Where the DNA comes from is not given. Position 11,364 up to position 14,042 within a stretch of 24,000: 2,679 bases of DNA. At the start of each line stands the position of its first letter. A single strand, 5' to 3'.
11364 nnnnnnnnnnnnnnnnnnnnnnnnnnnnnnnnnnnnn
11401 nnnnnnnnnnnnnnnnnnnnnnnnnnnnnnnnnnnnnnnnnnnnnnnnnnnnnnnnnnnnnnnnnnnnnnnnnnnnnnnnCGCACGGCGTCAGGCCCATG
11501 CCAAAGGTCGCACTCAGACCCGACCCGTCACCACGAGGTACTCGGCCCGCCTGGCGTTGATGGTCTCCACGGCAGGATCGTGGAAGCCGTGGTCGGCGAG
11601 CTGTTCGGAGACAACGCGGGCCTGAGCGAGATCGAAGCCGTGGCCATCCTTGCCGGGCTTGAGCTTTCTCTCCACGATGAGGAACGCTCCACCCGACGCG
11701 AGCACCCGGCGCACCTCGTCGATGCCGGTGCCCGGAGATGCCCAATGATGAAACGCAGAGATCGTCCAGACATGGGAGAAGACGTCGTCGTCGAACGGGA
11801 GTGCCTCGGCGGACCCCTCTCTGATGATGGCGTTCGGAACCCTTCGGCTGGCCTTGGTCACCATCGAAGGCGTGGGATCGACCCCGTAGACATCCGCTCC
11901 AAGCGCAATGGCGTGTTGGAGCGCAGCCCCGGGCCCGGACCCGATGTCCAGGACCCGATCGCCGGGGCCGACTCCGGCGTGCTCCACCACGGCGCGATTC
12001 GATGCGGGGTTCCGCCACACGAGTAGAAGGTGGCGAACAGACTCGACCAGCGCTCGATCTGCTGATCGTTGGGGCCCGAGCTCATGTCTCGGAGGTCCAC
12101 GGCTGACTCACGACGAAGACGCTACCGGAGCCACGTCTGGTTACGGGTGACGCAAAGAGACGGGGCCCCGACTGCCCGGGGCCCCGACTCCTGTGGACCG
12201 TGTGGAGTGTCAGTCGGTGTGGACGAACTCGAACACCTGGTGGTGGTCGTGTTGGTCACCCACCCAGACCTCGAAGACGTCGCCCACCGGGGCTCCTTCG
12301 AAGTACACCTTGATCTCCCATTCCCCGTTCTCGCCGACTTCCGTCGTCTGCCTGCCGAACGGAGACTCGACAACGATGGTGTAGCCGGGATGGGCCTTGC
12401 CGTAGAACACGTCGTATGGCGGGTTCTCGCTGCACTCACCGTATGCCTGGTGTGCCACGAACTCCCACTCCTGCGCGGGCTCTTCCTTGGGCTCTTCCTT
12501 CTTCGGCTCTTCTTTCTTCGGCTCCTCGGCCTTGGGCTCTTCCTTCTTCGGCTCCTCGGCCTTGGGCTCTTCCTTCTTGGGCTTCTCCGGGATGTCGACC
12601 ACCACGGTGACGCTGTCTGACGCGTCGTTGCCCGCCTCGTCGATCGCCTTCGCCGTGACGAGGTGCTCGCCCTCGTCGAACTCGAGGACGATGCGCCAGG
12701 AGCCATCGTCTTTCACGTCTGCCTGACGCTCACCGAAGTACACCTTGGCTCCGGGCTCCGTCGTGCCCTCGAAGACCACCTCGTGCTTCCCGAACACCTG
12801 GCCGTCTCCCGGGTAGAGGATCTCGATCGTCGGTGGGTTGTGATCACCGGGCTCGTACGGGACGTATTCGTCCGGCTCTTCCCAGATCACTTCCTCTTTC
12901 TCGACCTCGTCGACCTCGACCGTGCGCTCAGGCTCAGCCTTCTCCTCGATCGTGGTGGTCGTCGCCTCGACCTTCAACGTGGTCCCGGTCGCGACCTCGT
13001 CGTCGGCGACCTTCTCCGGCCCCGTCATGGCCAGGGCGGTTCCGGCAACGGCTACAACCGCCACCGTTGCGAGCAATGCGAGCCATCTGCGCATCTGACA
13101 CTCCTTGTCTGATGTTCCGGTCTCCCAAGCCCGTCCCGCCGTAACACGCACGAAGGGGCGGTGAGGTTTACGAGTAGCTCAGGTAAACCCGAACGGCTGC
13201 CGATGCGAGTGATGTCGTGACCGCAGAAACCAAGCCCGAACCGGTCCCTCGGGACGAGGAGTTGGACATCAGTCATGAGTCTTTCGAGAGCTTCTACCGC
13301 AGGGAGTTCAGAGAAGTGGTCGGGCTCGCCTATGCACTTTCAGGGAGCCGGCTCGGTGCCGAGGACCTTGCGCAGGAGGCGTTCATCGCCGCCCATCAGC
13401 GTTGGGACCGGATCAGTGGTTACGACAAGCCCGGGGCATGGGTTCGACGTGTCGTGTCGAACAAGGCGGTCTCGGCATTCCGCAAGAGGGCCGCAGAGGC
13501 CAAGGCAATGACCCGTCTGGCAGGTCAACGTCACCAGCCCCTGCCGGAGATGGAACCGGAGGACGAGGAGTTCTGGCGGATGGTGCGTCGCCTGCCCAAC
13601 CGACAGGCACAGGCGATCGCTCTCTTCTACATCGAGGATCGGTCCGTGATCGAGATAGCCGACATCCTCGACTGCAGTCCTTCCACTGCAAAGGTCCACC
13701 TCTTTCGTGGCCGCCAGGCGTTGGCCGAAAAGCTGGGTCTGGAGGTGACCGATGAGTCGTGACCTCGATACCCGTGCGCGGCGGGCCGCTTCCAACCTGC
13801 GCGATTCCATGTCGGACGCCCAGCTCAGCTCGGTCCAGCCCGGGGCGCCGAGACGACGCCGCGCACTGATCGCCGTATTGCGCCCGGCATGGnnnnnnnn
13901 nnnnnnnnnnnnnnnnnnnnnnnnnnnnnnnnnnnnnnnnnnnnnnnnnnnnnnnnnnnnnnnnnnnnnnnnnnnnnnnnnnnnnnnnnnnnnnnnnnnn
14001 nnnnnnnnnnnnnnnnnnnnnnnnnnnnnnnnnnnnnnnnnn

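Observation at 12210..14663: ECF sigma flanked by a membrane-anchored and a secreted paralogue of the same two-domain extracytoplasmic module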

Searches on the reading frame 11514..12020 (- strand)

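Call 54: search_protein_families(library=pfam, proteins=[window:11514-12020:-], max_evalue=0.00001)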
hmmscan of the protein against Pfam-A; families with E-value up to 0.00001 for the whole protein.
window:11514-12020:- (168 aa): 6 families
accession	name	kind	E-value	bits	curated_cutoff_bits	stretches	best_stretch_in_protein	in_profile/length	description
PF08241.18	Methyltransf_11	-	4.8e-21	75.6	21.2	1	24-115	1-95/95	Methyltransferase domain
PF13649.12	Methyltransf_25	-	1.2e-17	64.8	27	1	23-111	1-97/97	Methyltransferase domain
PF08242.18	Methyltransf_12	-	1.8e-12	48.3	30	1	24-112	1-97/98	Methyltransferase domain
PF13847.12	Methyltransf_31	-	4e-11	43.2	27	1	20-118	4-112/145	Methyltransferase domain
PF13489.12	Methyltransf_23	-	5.9e-08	33.1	27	1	19-118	22-119/164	Methyltransferase domain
PF01209.24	Ubie_methyltran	-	2.1e-06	27.7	20.1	1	10-117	38-153/233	ubiE/COQ5 methyltransferase family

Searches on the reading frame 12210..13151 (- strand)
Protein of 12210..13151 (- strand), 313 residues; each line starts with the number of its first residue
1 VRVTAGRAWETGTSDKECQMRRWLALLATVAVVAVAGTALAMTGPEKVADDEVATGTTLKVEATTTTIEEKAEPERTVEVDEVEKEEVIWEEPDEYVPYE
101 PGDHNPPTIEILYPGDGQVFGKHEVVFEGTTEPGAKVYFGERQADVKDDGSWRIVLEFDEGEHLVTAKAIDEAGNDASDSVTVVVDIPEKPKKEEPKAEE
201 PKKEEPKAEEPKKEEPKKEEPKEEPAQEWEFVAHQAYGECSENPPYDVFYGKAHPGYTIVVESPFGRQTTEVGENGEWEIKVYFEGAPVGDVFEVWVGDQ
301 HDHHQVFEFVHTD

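Call 4: search_protein_families(library=pfam, proteins=[window:12210-13151:-], max_evalue=1)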
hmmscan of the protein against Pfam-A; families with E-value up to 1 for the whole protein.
window:12210-13151:- (313 aa): 5 families
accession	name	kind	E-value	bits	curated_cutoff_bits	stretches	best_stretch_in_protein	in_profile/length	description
PF09136.16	Glucodextran_B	-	4.8e-08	33.2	27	1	107-186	1-82/83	Glucodextranase, domain B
PF19077.6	Big_13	-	6.2e-06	27.1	27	1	143-186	55-101/102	Bacterial Ig-like domain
PF17936.7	Big_6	-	7.6e-05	23.3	27.6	1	121-185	11-81/83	Bacterial Ig domain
PF02494.22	HYR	-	0.0093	16.7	21.7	1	157-185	53-81/81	HYR domain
PF13754.12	Big_3_4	-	0.032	14.6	27.3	1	147-186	19-60/106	Domain of unknown function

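Call 5: search_protein_families(library=ncbifam, proteins=[window:12210-13151:-], max_evalue=1)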
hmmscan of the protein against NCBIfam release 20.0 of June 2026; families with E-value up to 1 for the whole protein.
window:12210-13151:- (313 aa): 8 families
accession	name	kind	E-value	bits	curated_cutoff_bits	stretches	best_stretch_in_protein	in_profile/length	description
NF033510.3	Ca_tandemer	repeat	1e-07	32.2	50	2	121-176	29-95/96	Ca2+-stabilized repeat-containing adhesin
NF045517.1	halo_surf_dom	domain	0.0042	17.2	40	1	266-301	41-76/88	BGTF surface domain-containing protein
NF047446.1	barrel_OmpL47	domain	0.0063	16.9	40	1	159-184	41-67/68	OmpL47-type beta-barrel domain-containing protein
NF040942.2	hypo_ExtJ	equivalog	0.11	12.9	52.5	1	20-80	1-52/77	selenite/tellurite reduction operon protein ExtJ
NF041570.1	acyltasePE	equivalog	0.11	11.6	580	1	22-67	235-280/351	acyltransferase PE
TIGR02205.1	septum_zipA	equivalog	0.25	11.4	119.65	0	20-100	2-84/284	cell division protein ZipA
NF047441.1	Lepto_OmpL47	equivalog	0.39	10.3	250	1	160-187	296-324/336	multi-beta-barrel domain surface protein OmpL47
TIGR03931.1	T7SS_Rv3446c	hypoth_equivalog_domain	0.89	9.8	47.6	1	24-96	2-75/194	type VII secretion-associated protein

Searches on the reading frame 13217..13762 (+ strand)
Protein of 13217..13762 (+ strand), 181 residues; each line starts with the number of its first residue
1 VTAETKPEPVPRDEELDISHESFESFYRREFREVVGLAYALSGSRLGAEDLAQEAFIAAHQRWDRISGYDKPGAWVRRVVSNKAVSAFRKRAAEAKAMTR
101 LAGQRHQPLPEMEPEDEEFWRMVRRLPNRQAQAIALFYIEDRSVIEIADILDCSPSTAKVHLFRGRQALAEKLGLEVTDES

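Call 4: search_protein_families(library=pfam, proteins=[window:13217-13762:+], max_evalue=1)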
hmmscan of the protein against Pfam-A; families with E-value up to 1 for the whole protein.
window:13217-13762:+ (181 aa): 11 families
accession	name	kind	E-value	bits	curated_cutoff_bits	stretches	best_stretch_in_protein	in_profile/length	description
PF08281.18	Sigma70_r4_2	-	3.9e-14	52.5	25.7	1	117-169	2-54/54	Sigma-70, region 4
PF04542.20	Sigma70_r2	-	7.5e-14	51.7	24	1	26-92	1-69/71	Sigma-70 region 2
PF04545.22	Sigma70_r4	-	1.6e-06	28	24.1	1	125-169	4-48/50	Sigma-70, region 4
PF00196.25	GerE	-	0.00061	19.8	23.5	1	139-162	15-38/57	Bacterial regulatory proteins, luxR family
PF13384.12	HTH_23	-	0.0035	17.6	24.6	1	131-159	8-35/50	Homeodomain-like domain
PF07638.17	Sigma70_ECF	-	0.0039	17.5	21.1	1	115-166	126-176/185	ECF sigma factor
PF04297.20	UPF0122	-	0.0083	16.8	22.7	1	126-161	18-53/101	Putative helix-turn-helix protein, YlxM / p13 like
PF07374.17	DUF1492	-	0.019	15.6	21.5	1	116-158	45-88/100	Protein of unknown function (DUF1492)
PF13936.12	HTH_38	-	0.023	14.9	27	1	132-157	11-36/44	Helix-turn-helix domain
PF13518.12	HTH_28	-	0.061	13.9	25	1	133-159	4-30/52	Helix-turn-helix domain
PF01022.26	HTH_5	-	0.25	11.7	22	1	141-162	15-36/47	Bacterial regulatory protein, arsR family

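Call 5: search_protein_families(library=ncbifam, proteins=[window:13217-13762:+], max_evalue=1)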
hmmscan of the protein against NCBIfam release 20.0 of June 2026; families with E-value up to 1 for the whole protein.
window:13217-13762:+ (181 aa): 92 families (the best 25 are shown)
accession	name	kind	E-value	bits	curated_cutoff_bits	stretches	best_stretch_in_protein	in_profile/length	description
TIGR02983.1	SigE-fam_strep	subfamily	6.8e-38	130.1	141.55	1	19-175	4-160/162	SigE family RNA polymerase sigma factor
NF058625.1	sigma_PG0214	equivalog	1.3e-20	73.8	130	1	25-173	8-161/170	GFO_1088 family ECF-type sigma factor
TIGR02937.1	sigma70-ECF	superfamily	2.7e-20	72.7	42.9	1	22-173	2-165/165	sigma-70 family RNA polymerase sigma factor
NF007223.0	PRK09641.1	equivalog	4.6e-19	69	209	1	33-174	30-185/187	RNA polymerase sigma factor SigW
TIGR02948.1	SigW_bacill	equivalog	1.7e-18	67.4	243.1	1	34-173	31-184/187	RNA polymerase sigma factor SigW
NF004113.0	PRK05602.1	equivalog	3.5e-17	62.7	208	1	20-174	44-202/211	RNA polymerase sigma factor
TIGR02985.1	Sig70_bacteroi1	subfamily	1.3e-16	61.2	126.4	1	21-173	1-162/162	RNA polymerase sigma-70 factor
TIGR02989.1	Sig-70_gvs1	subfamily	3.7e-15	56.2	124.55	1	22-170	2-155/158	RNA polymerase sigma-70 factor, Rhodopirellula/Verrucomicrobium family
TIGR02950.1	SigM_subfam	subfamily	1.6e-14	54.1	147.95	1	24-171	3-156/159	RNA polymerase sigma factor, SigM family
NF008888.0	PRK11922.1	equivalog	2.4e-14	53.5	204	1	20-178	29-201/231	RNA polymerase sigma factor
NF007225.0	PRK09643.1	equivalog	2.5e-14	53.5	190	1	20-174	26-183/204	RNA polymerase sigma factor SigM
NF006930.0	PRK09415.1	subfamily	4.9e-14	52.6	198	1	30-173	25-175/179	RNA polymerase factor sigma C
NF009171.0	PRK12518.1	equivalog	1.4e-13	51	208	1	19-171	25-182/191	RNA polymerase sigma factor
TIGR02959.1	SigZ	equivalog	3.5e-13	49.8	168.65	1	48-173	22-148/170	RNA polymerase sigma factor SigZ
NF006089.0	PRK08241.1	subfamily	6e-13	48.6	240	2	25-120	26-120/343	RNA polymerase subunit sigma-70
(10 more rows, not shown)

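Call 32: search_solved_structures(query=window:13217-13759:+, max_evalue=0.00001)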
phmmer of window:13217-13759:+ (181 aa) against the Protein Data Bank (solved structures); distinct sequences matched with E-value up to 0.00001: 11.
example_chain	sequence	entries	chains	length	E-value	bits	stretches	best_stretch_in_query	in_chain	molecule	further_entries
5wuq_A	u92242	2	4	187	4.2e-13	52.7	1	33-173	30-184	ECF RNA polymerase sigma factor SigW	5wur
9m9d_F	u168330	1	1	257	2e-09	40.7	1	22-173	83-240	ECF RNA polymerase sigma factor SigE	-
9m9e_F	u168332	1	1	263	2.1e-09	40.6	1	22-173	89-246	ECF RNA polymerase sigma factor SigE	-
9m98_F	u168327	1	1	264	2.1e-09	40.6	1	22-173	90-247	ECF RNA polymerase sigma factor SigE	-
6jcy_F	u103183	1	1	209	2e-07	34.2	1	23-171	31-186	ECF RNA polymerase sigma factor SigH,ECF RNA polymerase sigma factor SigE,ECF RNA polymera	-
1or7_A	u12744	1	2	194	9.5e-07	32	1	48-173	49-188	RNA polymerase sigma-E factor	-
6jbq_F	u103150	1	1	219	1.1e-06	31.8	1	48-173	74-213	ECF RNA polymerase sigma-E factor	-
6jhe_A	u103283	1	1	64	3.2e-06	30.3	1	121-173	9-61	ECF RNA polymerase sigma factor SigW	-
7qh5_A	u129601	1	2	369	3.6e-06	30.1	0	27-87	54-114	RNA polymerase sigma factor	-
6in7_B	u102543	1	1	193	6.1e-06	29.4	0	23-172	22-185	RNA polymerase sigma-H factor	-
8z6g_B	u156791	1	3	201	7e-06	29.2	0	23-172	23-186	RNA polymerase sigma factor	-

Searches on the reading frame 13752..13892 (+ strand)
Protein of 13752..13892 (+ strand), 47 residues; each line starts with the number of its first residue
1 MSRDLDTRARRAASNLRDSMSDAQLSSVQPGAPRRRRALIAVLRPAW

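Call 73: find_homologous_proteins(query=A7, max_evalue=10)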
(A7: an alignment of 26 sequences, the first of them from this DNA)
Query A7 (26 sequences) (47 aa, profile of the alignment): 6 proteins with E <= 10 among 972 candidates.
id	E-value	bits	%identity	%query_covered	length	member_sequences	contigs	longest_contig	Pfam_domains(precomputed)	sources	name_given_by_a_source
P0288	6.8e-7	48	41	94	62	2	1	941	-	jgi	-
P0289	3.8e-6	45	-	-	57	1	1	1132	-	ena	-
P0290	4.5e-5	42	-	-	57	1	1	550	-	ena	-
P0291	3.2e-4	39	-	-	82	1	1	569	-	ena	-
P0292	4.7e-2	32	-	-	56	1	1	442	-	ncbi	-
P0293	2.7e+0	27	-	-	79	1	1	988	-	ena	-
